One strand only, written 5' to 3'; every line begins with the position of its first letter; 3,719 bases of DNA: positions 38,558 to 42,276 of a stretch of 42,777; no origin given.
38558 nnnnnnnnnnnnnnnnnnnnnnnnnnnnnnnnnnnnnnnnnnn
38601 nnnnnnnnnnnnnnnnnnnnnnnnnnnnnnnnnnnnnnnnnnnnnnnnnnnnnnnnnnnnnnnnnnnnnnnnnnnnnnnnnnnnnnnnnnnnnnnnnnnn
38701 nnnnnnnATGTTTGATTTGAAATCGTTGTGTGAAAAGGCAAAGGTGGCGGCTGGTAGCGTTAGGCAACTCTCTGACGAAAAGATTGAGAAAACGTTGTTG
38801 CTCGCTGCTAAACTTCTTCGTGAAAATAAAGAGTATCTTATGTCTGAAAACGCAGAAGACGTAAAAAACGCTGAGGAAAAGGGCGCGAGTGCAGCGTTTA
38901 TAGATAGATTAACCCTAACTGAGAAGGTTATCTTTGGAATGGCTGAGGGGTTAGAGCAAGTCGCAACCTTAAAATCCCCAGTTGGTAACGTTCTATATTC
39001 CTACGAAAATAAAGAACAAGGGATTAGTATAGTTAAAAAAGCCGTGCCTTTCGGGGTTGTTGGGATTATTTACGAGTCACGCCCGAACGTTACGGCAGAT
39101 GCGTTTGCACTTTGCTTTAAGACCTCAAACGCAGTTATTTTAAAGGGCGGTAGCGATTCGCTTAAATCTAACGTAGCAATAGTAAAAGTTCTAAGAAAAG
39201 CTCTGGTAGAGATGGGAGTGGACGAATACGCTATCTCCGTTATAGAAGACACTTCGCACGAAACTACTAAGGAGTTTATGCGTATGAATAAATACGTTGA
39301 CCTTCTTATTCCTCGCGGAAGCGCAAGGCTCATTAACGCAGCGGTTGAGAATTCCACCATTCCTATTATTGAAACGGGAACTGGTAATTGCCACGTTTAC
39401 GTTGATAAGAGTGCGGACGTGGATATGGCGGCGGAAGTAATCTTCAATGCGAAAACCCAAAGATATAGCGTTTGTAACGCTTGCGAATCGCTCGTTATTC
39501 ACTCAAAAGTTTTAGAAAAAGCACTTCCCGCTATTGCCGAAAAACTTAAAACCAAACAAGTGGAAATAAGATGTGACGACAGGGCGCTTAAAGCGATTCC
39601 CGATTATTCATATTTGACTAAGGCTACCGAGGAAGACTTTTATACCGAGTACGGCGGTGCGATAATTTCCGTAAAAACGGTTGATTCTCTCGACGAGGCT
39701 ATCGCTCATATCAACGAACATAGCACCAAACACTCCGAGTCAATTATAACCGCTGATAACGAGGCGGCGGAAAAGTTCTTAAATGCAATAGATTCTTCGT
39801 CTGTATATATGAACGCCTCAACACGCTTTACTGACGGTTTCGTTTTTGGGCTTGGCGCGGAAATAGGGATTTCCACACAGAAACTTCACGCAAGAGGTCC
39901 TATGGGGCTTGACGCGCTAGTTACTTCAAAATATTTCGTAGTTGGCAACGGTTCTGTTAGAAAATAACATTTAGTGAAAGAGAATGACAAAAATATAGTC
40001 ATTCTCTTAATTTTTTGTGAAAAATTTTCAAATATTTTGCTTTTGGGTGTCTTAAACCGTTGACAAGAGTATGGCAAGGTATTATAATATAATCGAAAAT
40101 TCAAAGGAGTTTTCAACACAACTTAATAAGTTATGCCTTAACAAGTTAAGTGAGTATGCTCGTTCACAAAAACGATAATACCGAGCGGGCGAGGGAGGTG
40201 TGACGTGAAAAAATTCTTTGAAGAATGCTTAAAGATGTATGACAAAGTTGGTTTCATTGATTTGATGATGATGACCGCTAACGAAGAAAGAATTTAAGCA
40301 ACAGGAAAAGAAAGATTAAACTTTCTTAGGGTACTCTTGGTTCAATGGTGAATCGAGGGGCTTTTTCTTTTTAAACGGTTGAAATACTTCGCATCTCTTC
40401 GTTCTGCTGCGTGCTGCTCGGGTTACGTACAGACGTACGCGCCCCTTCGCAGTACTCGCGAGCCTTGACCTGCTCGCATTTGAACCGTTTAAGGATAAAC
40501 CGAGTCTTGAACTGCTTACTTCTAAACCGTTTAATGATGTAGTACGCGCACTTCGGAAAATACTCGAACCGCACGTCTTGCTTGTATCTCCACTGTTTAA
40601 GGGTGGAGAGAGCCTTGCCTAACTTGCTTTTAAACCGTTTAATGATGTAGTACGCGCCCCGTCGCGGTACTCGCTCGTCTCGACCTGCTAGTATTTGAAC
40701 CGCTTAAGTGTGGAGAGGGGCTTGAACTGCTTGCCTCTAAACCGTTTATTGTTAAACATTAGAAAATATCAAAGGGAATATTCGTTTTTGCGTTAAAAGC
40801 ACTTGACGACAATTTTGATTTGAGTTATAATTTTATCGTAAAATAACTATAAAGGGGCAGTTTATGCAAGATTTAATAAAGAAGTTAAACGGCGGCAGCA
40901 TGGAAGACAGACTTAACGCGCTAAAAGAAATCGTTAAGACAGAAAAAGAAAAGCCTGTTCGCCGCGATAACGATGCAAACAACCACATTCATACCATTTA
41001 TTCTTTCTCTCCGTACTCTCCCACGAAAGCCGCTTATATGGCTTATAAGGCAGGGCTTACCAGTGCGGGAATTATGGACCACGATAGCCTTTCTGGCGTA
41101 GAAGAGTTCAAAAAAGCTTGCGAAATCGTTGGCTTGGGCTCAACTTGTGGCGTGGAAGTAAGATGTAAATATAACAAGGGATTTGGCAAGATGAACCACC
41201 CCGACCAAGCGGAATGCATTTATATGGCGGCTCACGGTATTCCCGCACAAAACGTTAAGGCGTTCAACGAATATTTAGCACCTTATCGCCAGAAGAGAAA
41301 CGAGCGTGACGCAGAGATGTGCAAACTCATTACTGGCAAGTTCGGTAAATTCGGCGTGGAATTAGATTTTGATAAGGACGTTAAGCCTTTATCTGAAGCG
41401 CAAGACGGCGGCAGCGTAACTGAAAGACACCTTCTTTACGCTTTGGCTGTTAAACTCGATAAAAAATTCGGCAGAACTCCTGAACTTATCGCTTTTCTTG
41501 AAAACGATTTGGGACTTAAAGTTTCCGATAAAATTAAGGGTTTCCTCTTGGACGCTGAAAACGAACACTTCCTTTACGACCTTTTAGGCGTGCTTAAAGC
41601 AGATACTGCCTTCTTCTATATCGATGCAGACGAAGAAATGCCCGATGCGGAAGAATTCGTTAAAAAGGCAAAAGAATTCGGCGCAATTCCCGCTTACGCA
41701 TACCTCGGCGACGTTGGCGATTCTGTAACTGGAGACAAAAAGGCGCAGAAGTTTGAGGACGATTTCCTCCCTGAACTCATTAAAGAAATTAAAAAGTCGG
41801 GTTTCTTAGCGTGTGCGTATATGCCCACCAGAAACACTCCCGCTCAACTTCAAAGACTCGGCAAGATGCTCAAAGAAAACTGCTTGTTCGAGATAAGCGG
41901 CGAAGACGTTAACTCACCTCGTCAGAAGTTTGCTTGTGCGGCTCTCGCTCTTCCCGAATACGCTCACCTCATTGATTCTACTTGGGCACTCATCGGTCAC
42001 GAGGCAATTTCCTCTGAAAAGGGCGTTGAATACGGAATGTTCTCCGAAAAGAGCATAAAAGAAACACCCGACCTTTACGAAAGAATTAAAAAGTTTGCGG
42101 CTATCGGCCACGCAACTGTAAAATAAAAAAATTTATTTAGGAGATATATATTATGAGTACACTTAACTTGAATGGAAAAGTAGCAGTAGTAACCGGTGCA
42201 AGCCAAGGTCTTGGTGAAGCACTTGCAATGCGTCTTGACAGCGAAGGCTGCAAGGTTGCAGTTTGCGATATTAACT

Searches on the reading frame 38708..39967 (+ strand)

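Call 15: search_protein_families(library=pfam, proteins=[window:38708-39967:+], max_evalue=0.001)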
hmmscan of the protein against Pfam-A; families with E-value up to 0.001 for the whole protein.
window:38708-39967:+ (419 aa): 1 family
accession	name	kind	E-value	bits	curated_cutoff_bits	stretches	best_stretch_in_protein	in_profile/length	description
PF00171.27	Aldedh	-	2.9e-24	85.9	23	2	3-286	30-299/461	Aldehyde dehydrogenase family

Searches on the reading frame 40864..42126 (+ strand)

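Call 72: search_protein_families(library=pfam, proteins=[window:40864-42126:+], max_evalue=1)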
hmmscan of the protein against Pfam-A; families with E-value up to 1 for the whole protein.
window:40864-42126:+ (420 aa): 1 family
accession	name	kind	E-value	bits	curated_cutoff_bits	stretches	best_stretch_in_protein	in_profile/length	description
PF02811.25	PHP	-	6.5e-06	27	26.4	1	41-130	3-87/164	PHP domain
